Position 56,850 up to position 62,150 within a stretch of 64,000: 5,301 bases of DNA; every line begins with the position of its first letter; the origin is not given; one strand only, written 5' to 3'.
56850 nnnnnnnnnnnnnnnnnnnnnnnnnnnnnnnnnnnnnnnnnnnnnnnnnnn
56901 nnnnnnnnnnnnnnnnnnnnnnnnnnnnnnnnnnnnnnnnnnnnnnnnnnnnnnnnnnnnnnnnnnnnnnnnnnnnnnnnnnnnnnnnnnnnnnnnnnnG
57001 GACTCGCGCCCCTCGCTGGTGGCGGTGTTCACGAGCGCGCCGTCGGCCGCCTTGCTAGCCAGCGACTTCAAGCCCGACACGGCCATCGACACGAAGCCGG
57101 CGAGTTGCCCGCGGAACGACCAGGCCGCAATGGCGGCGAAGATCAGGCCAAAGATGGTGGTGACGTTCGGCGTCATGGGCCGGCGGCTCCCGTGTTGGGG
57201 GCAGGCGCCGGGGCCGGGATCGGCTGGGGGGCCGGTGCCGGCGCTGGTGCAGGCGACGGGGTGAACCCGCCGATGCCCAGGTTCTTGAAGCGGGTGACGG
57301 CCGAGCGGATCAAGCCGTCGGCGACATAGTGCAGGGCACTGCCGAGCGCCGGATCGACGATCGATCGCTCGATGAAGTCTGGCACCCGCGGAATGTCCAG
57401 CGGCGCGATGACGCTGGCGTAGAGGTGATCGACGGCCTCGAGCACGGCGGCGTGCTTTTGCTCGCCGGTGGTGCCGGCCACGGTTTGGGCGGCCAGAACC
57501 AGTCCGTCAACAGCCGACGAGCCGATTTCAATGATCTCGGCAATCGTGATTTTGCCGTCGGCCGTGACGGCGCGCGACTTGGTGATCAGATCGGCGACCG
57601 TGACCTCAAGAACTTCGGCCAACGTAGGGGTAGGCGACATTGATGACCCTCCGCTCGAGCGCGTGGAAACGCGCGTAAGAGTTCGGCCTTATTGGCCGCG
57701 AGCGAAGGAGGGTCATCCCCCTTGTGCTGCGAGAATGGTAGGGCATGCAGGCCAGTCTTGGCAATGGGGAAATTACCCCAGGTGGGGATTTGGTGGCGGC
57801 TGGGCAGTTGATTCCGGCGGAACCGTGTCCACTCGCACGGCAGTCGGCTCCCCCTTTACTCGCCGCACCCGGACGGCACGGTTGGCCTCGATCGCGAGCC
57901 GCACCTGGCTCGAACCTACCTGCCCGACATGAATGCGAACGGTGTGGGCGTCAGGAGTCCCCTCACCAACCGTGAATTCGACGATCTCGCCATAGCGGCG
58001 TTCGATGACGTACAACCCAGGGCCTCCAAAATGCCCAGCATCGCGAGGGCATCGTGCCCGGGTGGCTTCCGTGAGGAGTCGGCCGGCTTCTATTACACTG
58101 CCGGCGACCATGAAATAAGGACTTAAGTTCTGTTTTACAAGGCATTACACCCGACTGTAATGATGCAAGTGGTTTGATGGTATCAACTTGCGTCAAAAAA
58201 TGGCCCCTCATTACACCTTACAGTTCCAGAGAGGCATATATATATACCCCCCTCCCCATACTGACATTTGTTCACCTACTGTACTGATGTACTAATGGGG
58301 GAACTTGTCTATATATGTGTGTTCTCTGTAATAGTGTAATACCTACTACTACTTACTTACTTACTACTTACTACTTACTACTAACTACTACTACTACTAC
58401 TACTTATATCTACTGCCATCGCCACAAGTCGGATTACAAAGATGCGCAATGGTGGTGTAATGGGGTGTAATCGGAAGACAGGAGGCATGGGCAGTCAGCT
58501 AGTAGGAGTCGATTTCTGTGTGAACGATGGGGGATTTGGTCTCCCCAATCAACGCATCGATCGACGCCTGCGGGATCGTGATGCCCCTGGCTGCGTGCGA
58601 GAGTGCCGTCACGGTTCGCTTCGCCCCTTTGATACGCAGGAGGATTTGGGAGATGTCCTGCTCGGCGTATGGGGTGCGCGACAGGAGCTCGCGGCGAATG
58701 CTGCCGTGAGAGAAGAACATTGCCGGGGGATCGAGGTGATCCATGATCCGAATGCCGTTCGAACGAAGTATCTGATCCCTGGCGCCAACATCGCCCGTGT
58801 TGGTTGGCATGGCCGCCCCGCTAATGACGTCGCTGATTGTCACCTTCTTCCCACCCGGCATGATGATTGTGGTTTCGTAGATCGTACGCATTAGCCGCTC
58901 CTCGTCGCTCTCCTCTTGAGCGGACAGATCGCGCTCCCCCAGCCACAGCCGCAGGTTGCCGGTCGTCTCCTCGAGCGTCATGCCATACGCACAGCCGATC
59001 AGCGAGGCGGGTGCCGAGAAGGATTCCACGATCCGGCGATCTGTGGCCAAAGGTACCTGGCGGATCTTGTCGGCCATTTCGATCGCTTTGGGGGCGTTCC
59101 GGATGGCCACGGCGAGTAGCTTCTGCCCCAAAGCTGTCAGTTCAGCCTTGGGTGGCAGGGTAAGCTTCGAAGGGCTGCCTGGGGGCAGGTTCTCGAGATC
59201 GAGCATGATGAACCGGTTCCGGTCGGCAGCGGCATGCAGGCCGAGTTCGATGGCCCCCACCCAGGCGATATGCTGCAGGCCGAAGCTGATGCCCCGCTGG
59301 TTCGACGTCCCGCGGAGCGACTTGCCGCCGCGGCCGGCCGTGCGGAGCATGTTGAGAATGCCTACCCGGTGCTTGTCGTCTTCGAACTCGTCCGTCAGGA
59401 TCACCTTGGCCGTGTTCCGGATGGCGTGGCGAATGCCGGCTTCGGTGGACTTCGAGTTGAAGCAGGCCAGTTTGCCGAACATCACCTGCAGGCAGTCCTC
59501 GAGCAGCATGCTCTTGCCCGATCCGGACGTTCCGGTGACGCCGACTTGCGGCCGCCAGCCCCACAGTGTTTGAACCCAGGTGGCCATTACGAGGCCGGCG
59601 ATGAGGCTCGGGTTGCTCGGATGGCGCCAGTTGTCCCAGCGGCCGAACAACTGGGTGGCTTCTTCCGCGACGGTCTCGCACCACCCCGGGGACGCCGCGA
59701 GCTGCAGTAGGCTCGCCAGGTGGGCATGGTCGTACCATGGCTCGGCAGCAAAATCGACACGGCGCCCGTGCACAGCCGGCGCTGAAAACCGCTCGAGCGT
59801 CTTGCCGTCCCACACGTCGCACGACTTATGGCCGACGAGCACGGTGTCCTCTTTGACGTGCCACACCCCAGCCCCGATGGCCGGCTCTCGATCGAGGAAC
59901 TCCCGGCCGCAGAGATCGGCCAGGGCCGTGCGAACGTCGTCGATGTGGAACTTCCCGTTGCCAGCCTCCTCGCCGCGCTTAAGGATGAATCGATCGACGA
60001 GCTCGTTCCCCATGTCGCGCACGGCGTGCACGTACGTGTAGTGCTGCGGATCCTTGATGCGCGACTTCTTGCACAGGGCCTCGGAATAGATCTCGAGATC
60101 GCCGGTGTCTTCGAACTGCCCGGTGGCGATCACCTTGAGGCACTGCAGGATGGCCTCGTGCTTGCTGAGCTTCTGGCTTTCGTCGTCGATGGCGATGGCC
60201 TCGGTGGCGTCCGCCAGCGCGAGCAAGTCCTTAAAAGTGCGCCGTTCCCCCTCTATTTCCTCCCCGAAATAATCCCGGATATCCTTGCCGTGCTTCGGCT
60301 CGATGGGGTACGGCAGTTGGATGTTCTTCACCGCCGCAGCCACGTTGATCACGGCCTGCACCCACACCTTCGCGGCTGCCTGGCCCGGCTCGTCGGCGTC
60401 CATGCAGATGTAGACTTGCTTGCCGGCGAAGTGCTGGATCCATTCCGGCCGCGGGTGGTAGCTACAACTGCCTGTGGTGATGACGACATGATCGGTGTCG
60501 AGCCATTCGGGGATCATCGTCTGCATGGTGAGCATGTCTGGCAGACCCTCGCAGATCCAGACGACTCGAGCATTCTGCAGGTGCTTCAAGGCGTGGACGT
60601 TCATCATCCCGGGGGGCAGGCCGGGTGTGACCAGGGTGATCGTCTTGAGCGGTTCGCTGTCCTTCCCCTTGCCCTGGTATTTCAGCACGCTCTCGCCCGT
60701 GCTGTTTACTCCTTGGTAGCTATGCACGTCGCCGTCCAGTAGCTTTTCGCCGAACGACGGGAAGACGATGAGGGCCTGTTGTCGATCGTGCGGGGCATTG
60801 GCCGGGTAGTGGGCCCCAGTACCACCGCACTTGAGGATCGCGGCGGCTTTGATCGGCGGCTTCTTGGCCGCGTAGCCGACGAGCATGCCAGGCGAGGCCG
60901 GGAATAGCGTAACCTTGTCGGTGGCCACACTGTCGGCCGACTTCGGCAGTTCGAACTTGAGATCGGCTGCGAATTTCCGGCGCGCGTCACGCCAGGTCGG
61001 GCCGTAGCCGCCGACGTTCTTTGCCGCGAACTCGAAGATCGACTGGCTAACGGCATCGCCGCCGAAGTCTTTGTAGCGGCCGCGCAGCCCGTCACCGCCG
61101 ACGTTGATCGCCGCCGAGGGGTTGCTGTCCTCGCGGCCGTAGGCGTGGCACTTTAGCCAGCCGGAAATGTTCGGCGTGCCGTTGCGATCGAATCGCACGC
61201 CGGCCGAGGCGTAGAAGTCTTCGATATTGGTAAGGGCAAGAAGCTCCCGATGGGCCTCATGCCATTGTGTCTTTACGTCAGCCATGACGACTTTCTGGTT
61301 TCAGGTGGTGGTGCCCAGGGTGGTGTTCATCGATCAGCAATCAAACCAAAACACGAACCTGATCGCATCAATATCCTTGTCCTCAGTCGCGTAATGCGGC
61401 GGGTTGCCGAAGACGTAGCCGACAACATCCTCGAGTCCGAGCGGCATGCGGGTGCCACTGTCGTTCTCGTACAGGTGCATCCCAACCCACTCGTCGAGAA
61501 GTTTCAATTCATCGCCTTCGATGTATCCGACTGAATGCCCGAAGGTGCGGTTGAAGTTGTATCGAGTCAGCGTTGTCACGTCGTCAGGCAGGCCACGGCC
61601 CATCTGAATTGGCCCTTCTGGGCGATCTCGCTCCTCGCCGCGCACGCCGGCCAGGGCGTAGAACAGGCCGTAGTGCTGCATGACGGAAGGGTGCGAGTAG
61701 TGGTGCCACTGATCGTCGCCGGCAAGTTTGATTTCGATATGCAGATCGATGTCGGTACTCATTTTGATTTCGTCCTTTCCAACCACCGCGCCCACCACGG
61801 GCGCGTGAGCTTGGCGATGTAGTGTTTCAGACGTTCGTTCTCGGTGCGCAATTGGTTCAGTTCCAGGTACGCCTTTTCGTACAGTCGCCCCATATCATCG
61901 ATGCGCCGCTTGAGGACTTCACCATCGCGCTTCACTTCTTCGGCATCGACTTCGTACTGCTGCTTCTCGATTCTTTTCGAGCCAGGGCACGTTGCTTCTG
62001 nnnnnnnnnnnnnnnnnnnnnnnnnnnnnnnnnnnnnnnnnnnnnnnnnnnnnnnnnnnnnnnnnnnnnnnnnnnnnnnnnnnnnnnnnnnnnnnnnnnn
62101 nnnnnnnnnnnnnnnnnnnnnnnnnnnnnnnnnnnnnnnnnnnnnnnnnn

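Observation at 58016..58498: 483-bp AT-rich region with facing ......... repeats and a TAC microsatellite next to the primase-helicase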

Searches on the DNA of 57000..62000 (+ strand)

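Call 12: search_dna_similar(query=window:57000-62000:+, collection=phages, mode=distant, max_rows=20)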
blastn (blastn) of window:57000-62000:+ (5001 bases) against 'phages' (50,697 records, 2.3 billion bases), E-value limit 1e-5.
No match.

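Call 43: search_rna_families(source=window, start=57500, end=58900, threshold=evalue, max_evalue=1)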
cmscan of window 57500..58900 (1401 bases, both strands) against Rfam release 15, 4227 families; matches with E-value up to 1: 0.
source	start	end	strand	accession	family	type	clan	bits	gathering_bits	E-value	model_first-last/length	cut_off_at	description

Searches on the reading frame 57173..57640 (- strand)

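Call 7: search_protein_families(library=pfam, proteins=[window:57173-57640:-], max_evalue=0.01)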
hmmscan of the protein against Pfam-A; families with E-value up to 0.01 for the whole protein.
window:57173-57640:- (155 aa): 2 families
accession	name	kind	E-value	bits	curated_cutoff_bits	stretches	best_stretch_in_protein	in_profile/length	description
PF04625.18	DEC-1_N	-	0.0075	15.8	29.2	1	47-153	41-139/403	DEC-1 protein, N-terminal region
PF17940.6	TetR_C_31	-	0.009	16.6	27.4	0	5-73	38-104/107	Tetracyclin repressor-like, C-terminal domain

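Call 8: search_protein_families(library=phrogs, proteins=[window:57173-57640:-], max_evalue=0.001)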
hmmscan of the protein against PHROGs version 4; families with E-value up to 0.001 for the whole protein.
window:57173-57640:- (155 aa): 0 families

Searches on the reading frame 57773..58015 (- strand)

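Call 67: search_protein_families(library=pfam, proteins=[window:57773-58015:-], max_evalue=0.01)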
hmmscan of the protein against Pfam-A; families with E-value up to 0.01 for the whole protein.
window:57773-58015:- (80 aa): 1 family
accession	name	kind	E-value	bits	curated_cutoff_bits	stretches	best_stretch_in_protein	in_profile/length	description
PF02599.21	CsrA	-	9.1e-05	22.8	27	1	1-52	1-44/53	Global regulator protein family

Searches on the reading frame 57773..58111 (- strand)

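Call 7: search_protein_families(library=pfam, proteins=[window:57773-58111:-], max_evalue=0.01)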
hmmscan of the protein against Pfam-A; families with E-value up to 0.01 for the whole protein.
window:57773-58111:- (112 aa): 1 family
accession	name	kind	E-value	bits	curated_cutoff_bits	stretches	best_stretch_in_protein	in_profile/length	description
PF02599.21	CsrA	-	0.0013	19.1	27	1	57-84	17-44/53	Global regulator protein family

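Call 8: search_protein_families(library=phrogs, proteins=[window:57773-58111:-], max_evalue=0.001)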
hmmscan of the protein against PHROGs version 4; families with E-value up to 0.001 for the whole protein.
window:57773-58111:- (112 aa): 0 families

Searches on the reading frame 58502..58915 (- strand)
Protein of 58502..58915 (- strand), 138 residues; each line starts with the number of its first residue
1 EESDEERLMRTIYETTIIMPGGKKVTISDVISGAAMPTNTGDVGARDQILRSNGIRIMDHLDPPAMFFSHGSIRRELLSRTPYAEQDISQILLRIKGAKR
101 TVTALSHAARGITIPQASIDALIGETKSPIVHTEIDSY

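Call 70: predict_structure(alignment_id=A3)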
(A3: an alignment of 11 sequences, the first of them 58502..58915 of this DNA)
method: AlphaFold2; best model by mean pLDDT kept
length: 138 residues; sequences in the alignment: 11
mean_pLDDT: 84.6   pTM: 0.77
mean pLDDT of the five models: 84.6, 84.1, 83.2, 81.7, 81.6
residues with pLDDT >= 90: 87; 70-90: 30; 50-70: 8; < 50: 13
segments of 3 or more residues with pLDDT < 50: 126-138
pLDDT, mean of each block of 10 residues (from residue 1): 91 91 90 74 80 93 94 93 93 97 87 95 60 38
secondary structure, 60 per line:
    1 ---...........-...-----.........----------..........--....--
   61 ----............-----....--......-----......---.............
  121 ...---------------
elements in order: H4-14 E16-18 E24-26 H27-32 H43-52 E55-58 E65-69 H70-76 H82-85 H88-93 E99-104 E108-115 H116-123

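Call 72: fold_search(model_id=the predicted structure, library=pdb)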
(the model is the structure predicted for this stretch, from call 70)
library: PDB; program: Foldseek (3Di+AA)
matches with E <= 10: 341; with E <= 0.001: 0
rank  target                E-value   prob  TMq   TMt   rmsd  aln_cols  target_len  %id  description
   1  3r0a_A                1.5e-01  0.21  0.26  0.29  11.6       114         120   12  Possible transcriptional regulator from Methanosarcina mazei Go1 (gi 21227196) (released 2011-03-23)
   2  5hdn_A                6.7e-01  0.16  0.30  0.37   6.4        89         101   12  Crystal structure of heat shock factor1-DBD complex with ds-DNA and TtT (released 2017-01-11)
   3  2joe_MODEL_1_A        6.7e-01  0.07  0.18  0.18   7.1        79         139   16  NMR Structure of E. Coli YehR Protein. Northeast Structural Genomics Target ER538. (released 2007-04-10)
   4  3r0a_B                7.1e-01  0.10  0.25  0.27  11.7       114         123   12  Possible transcriptional regulator from Methanosarcina mazei Go1 (gi 21227196) (released 2011-03-23)
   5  9xy8_A                7.1e-01  0.06  0.19  0.11   7.6        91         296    9  One of a series of engineered variants of I-OnuI meganuclease targeting altered DNA target sequence (released 2025-09-10)
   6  3hyj_A                7.6e-01  0.09  0.29  0.24  10.8       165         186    8  Crystal structure of the N-terminal LAGLIDADG domain of DUF199/WhiA (released 2009-09-01)
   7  9xy5_A                8.1e-01  0.08  0.23  0.14   8.0       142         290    8  One of a series of engineered variants of I-OnuI meganuclease targeting altered DNA target sequence (released 2025-09-10)
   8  9zwk_B                8.6e-01  0.04  0.21  0.07  18.7       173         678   13  High-resolution cryo-EM structure of KdpFABC in the E1 state in lipid nanodisc (released 2026-04-01)
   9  2zho_C                8.6e-01  0.04  0.18  0.17  12.8       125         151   14  Crystal structure of the regulatory subunit of aspartate kinase from Thermus thermophilus (ligand free form) (released 2009-02-17)
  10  5d8l_F                9.2e-01  0.13  0.30  0.38   8.7       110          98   11  Human HSF2 DNA Binding Domain in complex with 3-site HSE DNA at 2.1 Angstroms Resolution (released 2016-01-06)
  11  5ak9_J                9.2e-01  0.13  0.29  0.24   9.8       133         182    7  THE CRYSTAL STRUCTURE OF I-DMOI Q42AK120M IN COMPLEX WITH ITS TARGET DNA IN THE PRESENCE OF 2MM MN (released 2015-06-17)
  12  2vs8_K                1.0e+00  0.11  0.29  0.24   9.0       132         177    6  The crystal structure of I-DmoI in complex with DNA and Mn (released 2008-11-11)
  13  5xoh                  1.1e+00  0.15  0.26  0.12   4.6        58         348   17  Crystal structure of bergaptol o-methyltransferase complex (released 2018-05-23)
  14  5a0w_D                1.1e+00  0.14  0.31  0.24   9.2       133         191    5  THE CRYSTAL STRUCTURE OF I-DMOI E117A IN COMPLEX WITH ITS TARGET DNA AND IN THE PRESENCE OF 2MM MN (released 2016-05-11)
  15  2vs7_G                1.1e+00  0.12  0.29  0.24   9.8       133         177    7  The crystal structure of I-DmoI in complex with DNA and Ca (released 2008-11-11)
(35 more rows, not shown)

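Call 97: fold_search(model_id=the predicted structure, library=viral)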
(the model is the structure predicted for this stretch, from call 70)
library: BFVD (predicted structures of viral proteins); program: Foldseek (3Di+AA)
matches with E <= 10: 545; with E <= 0.001: 2
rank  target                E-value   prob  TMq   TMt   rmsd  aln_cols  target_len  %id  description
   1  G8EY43                1.9e-07  1.00  0.68  0.15   3.3       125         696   26  Uncharacterized protein [Synechococcus phage S-CAM8]
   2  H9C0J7                6.3e-05  1.00  0.64  0.12   3.9       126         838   15  (no name in the UniProt tables at hand)
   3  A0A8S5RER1            1.1e-01  0.28  0.34  0.28  14.1       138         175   12  Uncharacterized protein [virus sp. ctqEG8]
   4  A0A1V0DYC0            1.5e-01  0.63  0.41  0.12  12.3       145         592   14  Primase [Dinoroseobacter phage vB_DshS-R5C]
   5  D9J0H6                2.7e-01  0.15  0.29  0.17   9.7       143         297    8  Gp29 [Brochothrix phage A9]
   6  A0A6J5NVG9            3.3e-01  0.11  0.23  0.17  13.8       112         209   11  Uncharacterized protein [uncultured Caudovirales phage]
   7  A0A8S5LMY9            4.0e-01  0.16  0.25  0.16   8.4        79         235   10  Repressor domain protein [Siphoviridae sp. ctbQZ1]
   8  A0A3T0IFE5            4.0e-01  0.08  0.20  0.22  14.2       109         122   11  (no name in the UniProt tables at hand)
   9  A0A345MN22            4.6e-01  0.20  0.30  0.31  10.4       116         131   14  (no name in the UniProt tables at hand)
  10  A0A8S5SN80            4.6e-01  0.14  0.24  0.17   8.1        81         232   11  Bro-N domain-containing protein [Siphoviridae sp. ctCb814]
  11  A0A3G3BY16            4.6e-01  0.10  0.24  0.18  12.5       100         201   12  Ant-like antirepressor protein [Edwardsiella phage Edno5]
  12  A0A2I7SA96            4.8e-01  0.30  0.28  0.42   4.7        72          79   15  (no name in the UniProt tables at hand)
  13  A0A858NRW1            4.8e-01  0.08  0.20  0.24  12.1       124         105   11  (no name in the UniProt tables at hand)
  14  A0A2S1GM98            4.8e-01  0.07  0.23  0.14  10.1       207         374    9  Uncharacterized protein [Erwinia phage Cronus]
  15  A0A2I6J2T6            4.8e-01  0.06  0.18  0.05  13.7       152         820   13  (no name in the UniProt tables at hand)
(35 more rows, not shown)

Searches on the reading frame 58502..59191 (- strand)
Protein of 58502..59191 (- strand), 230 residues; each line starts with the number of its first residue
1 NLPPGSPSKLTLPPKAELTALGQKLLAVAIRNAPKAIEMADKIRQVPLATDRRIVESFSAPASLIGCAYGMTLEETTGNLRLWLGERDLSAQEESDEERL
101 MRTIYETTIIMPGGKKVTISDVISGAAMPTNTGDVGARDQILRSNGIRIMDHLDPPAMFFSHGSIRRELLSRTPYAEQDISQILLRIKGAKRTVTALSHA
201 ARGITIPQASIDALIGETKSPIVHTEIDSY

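Call 60: predict_structure(alignment_id=A2)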
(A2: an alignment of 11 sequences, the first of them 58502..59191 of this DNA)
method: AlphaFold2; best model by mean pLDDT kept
length: 230 residues; sequences in the alignment: 11
mean_pLDDT: 82.6   pTM: 0.54
mean pLDDT of the five models: 82.6, 82.1, 81.8, 81.7, 81.0
residues with pLDDT >= 90: 121; 70-90: 68; 50-70: 22; < 50: 19
segments of 3 or more residues with pLDDT < 50: 90-92, 219-230
pLDDT, mean of each block of 10 residues (from residue 1): 53 87 94 96 86 85 95 93 66 74 92 87 76 69 93 92 93 90 94 91 95 68 33
secondary structure, 60 per line:
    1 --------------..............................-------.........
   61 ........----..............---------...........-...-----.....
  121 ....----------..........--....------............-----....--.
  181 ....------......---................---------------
elements in order: H15-44 H52-68 H73-86 H96-106 E108-110 E116-118 H119-124 H135-144 E147-150 E157-161 H162-168 H174-177 H180-184 E191-196 E200-207 H208-215

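Call 62: fold_search(model_id=the predicted structure, library=pdb)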
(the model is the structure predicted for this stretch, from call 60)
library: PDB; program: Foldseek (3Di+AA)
matches with E <= 10: 147; with E <= 0.001: 0
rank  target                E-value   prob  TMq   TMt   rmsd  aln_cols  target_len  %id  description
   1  3r0a_A                7.3e-01  0.14  0.17  0.28  12.0       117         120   12  Possible transcriptional regulator from Methanosarcina mazei Go1 (gi 21227196) (released 2011-03-23)
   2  2joe_MODEL_1_A        9.7e-01  0.07  0.12  0.16   6.7        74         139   14  NMR Structure of E. Coli YehR Protein. Northeast Structural Genomics Target ER538. (released 2007-04-10)
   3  9d32_A                1.0e+00  0.08  0.16  0.08  13.7       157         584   13  Structure of the HKU5 RBD bound to the P. abramus ACE2 receptor (released 2025-02-19)
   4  9bd3_C                1.1e+00  0.06  0.18  0.19  19.0       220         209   15  Structure of the MAGEA4 MHD-RAD18 R6BD Complex (released 2024-06-05)
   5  5gar_N                1.1e+00  0.05  0.14  0.07  18.6       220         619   11  Thermus thermophilus V/A-ATPase, conformation 1 (released 2016-03-09)
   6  4qpj_B                1.4e+00  0.04  0.15  0.15  19.0       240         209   10  2.7 Angstrom Structure of a Phosphotransferase in Complex with a Receiver Domain (released 2015-07-15)
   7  5hdn_B                1.4e+00  0.16  0.21  0.38   6.2        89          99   11  Crystal structure of heat shock factor1-DBD complex with ds-DNA and TtT (released 2017-01-11)
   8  3r0a_B                1.5e+00  0.09  0.16  0.26  12.0       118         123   13  Possible transcriptional regulator from Methanosarcina mazei Go1 (gi 21227196) (released 2011-03-23)
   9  2xrn_A                1.5e+00  0.04  0.17  0.17  17.5       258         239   11  Crystal structure of TtgV (released 2010-12-01)
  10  1vkw                  1.8e+00  0.06  0.17  0.17  13.6       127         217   11  Crystal structure of a putative nitroreductase (tm1586) from thermotoga maritima msb8 at 2.00 A resolution (released 2004-09-21)
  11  3w6j_E                1.9e+00  0.06  0.18  0.23  19.1       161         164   10  Crystal structure of ScpAB core complex (released 2013-04-24)
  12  2xrn_B                1.9e+00  0.04  0.17  0.17  17.5       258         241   11  Crystal structure of TtgV (released 2010-12-01)
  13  9gbn_A                2.0e+00  0.08  0.18  0.08  15.0       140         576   14  Human Angiotensin-1 converting enzyme C-domain in complex with a diprolyl inhibitor- SG15 (released 2025-01-22)
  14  5iul_A                2.2e+00  0.04  0.18  0.18  17.2       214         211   12  Crystal structure of the DesK-DesR complex in the phosphotransfer state with high Mg2+ (150 mM) and BeF3 (released 2016-12-21)
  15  5cvj_B                2.4e+00  0.13  0.22  0.15   9.2       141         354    8  Monolignol 4-O-methyltransferase 5 - coniferyl alcohol (released 2015-09-16)
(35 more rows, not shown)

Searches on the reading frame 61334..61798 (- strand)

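Call 7: search_protein_families(library=pfam, proteins=[window:61334-61798:-], max_evalue=0.01)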
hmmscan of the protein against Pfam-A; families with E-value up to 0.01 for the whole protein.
window:61334-61798:- (154 aa): 0 families

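Call 8: search_protein_families(library=phrogs, proteins=[window:61334-61798:-], max_evalue=0.001)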
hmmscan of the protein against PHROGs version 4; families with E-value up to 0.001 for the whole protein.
window:61334-61798:- (154 aa): 1 family
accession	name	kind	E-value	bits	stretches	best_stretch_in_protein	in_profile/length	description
phrog_10141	-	unknown function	6.4e-09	37.2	1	40-103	47-110/212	-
